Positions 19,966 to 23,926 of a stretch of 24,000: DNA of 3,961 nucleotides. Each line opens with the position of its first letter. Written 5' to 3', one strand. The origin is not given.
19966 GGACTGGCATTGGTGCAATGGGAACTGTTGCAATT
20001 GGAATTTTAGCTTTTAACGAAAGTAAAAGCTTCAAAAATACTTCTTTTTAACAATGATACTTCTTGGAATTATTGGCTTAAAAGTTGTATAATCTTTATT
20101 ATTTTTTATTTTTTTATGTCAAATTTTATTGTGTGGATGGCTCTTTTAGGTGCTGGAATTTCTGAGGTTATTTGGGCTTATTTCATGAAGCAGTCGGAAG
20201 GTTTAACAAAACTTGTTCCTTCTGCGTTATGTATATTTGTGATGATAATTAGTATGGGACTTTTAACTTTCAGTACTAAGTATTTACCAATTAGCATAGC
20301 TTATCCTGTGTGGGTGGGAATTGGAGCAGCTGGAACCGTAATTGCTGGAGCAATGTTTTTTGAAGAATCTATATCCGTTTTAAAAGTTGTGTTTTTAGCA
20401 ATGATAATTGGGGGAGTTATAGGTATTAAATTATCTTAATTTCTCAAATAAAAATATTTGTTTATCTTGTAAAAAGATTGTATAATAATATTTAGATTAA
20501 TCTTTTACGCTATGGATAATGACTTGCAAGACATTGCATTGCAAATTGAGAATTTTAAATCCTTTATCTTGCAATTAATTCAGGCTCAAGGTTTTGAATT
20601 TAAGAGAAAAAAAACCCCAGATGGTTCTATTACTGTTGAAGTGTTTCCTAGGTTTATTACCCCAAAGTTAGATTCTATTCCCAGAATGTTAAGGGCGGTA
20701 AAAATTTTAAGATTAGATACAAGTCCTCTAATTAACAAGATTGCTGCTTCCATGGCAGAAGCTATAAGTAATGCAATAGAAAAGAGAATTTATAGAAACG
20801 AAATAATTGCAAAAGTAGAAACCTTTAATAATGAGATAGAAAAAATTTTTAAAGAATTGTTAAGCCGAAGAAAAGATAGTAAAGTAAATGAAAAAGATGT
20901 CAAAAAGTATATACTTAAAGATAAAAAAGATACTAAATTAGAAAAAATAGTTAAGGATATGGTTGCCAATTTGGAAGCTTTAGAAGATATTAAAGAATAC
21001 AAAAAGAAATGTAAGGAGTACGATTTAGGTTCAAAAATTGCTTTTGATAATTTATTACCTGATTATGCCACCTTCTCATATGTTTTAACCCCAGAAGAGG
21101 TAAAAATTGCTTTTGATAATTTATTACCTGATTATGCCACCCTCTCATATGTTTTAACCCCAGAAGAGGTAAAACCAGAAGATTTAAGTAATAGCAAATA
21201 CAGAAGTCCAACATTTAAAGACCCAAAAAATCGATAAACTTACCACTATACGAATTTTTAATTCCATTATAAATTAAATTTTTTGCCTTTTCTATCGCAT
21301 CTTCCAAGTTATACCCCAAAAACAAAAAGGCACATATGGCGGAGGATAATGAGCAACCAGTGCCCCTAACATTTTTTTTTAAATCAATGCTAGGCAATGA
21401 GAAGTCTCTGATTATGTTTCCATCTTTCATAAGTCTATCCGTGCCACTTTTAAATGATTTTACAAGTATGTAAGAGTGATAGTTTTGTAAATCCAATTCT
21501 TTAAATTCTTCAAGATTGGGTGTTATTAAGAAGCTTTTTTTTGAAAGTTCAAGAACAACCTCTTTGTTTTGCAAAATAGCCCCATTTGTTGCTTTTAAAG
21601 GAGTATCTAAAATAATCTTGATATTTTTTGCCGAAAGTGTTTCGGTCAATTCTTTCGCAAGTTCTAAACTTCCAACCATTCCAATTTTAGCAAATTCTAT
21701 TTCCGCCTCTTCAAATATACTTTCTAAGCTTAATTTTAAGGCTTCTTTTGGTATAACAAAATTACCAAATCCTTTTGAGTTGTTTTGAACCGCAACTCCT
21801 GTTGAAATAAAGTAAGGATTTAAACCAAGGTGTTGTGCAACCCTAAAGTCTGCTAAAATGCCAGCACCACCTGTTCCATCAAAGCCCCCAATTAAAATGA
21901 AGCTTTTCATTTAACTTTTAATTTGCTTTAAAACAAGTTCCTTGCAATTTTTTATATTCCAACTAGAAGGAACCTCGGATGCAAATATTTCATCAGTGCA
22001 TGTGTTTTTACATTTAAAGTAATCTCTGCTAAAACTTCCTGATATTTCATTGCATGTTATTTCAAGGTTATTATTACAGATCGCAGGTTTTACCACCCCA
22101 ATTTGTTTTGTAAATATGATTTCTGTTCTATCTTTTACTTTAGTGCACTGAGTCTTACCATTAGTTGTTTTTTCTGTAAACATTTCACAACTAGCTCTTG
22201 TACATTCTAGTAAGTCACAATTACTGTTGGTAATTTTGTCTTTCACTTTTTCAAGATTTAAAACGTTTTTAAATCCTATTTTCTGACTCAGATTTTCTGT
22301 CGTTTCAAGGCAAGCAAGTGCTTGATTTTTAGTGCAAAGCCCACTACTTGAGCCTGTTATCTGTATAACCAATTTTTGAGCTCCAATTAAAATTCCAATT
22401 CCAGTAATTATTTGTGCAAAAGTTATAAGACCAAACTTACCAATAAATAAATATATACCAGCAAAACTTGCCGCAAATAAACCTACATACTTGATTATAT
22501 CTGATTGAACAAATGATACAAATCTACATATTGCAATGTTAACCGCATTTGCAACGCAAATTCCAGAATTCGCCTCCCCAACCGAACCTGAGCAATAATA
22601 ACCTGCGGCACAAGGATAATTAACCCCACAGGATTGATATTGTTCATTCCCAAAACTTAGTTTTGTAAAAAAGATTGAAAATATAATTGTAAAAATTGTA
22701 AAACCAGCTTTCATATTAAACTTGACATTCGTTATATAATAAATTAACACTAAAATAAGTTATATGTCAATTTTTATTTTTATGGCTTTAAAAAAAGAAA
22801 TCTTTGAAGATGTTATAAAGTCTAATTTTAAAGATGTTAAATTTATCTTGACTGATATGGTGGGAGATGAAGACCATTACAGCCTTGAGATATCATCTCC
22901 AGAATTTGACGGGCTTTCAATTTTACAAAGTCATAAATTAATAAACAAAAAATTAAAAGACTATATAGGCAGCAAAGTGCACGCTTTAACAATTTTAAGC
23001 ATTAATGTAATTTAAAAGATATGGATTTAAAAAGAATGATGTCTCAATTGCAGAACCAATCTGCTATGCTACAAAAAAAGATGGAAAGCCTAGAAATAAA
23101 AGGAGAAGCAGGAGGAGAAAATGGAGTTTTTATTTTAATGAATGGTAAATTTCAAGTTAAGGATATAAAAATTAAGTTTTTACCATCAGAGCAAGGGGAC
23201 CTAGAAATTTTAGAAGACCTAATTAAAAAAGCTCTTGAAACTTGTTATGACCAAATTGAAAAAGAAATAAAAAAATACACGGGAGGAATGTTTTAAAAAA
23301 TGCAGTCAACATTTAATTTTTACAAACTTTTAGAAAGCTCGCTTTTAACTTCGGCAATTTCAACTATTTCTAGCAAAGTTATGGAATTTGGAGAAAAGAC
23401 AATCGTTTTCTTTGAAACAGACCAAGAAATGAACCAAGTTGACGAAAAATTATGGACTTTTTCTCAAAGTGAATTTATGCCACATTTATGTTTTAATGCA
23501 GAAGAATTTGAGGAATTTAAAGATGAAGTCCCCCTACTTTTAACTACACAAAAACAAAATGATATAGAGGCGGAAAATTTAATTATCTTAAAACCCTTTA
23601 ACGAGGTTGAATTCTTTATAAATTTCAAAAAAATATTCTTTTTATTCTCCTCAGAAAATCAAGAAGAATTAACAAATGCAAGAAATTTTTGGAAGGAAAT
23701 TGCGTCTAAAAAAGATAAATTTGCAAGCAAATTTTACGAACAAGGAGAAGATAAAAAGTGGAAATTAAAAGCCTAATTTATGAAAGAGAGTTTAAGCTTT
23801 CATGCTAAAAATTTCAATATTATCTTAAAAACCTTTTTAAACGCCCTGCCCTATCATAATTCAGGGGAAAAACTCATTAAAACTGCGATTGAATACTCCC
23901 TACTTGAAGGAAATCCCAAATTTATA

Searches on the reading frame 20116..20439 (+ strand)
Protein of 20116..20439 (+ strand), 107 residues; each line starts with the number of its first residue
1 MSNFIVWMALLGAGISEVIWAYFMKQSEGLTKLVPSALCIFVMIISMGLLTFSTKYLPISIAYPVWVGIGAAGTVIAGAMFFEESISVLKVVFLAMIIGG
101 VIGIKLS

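Call 34: search_protein_families(library=pfam, proteins=[window:20116-20439:+])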
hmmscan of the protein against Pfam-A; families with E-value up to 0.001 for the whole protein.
window:20116-20439:+ (107 aa): 1 family
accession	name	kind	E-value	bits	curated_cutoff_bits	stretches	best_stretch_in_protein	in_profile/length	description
PF00893.25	Multi_Drug_Res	-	2.1e-25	89.5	23.7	1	6-97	2-93/93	Small Multidrug Resistance protein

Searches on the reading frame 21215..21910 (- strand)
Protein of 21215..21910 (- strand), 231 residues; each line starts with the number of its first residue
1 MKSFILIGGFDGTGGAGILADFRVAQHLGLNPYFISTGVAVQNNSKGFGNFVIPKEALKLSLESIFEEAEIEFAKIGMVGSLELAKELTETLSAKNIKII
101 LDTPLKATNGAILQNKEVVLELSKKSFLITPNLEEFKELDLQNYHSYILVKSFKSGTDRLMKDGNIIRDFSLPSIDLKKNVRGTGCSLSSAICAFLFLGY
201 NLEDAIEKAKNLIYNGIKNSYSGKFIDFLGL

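Call 34: search_protein_families(library=pfam, proteins=[window:21215-21910:-])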
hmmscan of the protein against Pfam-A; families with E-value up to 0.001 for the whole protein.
window:21215-21910:- (231 aa): 1 family
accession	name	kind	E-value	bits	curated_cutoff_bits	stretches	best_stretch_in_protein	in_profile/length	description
PF08543.17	Phos_pyr_kin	-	2.9e-39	135.3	27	1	11-221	1-236/246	Phosphomethylpyrimidine kinase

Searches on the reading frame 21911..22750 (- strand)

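Call 7: search_protein_families(library=pfam, proteins=[window:21911-22750:-])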
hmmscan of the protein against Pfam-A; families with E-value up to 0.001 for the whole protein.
window:21911-22750:- (279 aa): 1 family
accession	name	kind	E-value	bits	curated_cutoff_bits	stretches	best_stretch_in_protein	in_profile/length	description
PF04956.18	TrbC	-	9.6e-05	23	27.9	1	68-128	35-95/98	TrbC/VIRB2 pilin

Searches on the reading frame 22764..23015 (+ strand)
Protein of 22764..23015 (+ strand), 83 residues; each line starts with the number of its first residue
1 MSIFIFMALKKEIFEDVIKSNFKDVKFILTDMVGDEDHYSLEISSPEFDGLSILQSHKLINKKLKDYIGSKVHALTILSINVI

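Call 34: search_protein_families(library=pfam, proteins=[window:22764-23015:+])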
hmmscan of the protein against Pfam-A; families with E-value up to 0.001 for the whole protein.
window:22764-23015:+ (83 aa): 1 family
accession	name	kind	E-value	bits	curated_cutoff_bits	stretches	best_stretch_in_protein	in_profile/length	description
PF01722.23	BolA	-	1.1e-11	45.3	25.7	1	34-77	26-69/76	BolA-like protein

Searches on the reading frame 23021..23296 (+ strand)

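Call 34: search_protein_families(library=pfam, proteins=[window:23021-23296:+])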
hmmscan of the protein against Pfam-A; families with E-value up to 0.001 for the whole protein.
window:23021-23296:+ (91 aa): 1 family
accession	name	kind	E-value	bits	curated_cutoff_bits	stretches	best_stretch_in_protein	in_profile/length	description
PF02575.21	YbaB_DNA_bd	-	9.6e-13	48.6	25.5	1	6-89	3-85/91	YbaB/EbfC DNA-binding family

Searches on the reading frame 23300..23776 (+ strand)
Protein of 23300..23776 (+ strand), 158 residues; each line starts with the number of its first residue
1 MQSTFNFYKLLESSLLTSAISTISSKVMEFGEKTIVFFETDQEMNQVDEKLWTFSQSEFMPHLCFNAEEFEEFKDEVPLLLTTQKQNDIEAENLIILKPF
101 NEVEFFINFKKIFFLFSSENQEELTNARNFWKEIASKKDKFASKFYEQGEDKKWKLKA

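Call 9: find_encoding_contigs(protein=window:23300-23776:+, flank=10000, max_places=6)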
Protein window:23300-23776:+ (158 aa): 3 contigs read that carry it; 3 places shown.
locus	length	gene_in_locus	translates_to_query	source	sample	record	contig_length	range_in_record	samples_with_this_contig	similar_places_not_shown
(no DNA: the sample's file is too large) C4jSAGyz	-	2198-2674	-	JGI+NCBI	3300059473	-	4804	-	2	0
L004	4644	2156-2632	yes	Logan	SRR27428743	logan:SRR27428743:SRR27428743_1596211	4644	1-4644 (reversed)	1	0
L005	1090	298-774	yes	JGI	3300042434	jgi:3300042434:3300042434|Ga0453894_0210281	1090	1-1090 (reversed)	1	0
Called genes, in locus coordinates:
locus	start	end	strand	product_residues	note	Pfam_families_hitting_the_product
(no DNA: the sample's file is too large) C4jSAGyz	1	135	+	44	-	?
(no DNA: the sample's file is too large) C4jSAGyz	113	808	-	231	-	PF08543:Phos_pyr_kin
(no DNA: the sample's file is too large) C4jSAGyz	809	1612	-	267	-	-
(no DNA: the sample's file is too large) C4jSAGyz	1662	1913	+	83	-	PF01722:BolA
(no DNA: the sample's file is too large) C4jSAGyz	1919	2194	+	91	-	PF02575:YbaB_DNA_bd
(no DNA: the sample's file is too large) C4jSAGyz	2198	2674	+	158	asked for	PF04364:DNA_pol3_chi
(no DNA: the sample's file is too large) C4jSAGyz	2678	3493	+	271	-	PF00348:polyprenyl_synt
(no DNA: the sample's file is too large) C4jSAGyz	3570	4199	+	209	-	-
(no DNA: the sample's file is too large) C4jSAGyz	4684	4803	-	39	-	?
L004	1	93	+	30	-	?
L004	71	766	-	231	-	PF08543:Phos_pyr_kin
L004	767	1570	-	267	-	-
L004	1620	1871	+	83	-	PF01722:BolA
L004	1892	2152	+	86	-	PF02575:YbaB_DNA_bd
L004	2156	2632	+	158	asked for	PF04364:DNA_pol3_chi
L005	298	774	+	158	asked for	PF04364:DNA_pol3_chi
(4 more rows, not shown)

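Call 34: search_protein_families(library=pfam, proteins=[window:23300-23776:+])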
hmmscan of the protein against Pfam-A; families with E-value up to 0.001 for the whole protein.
window:23300-23776:+ (158 aa): 1 family
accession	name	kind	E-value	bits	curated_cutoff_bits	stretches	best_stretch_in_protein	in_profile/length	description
PF04364.18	DNA_pol3_chi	-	2.9e-18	66.8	25.4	1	5-136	4-129/135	DNA polymerase III chi subunit, HolC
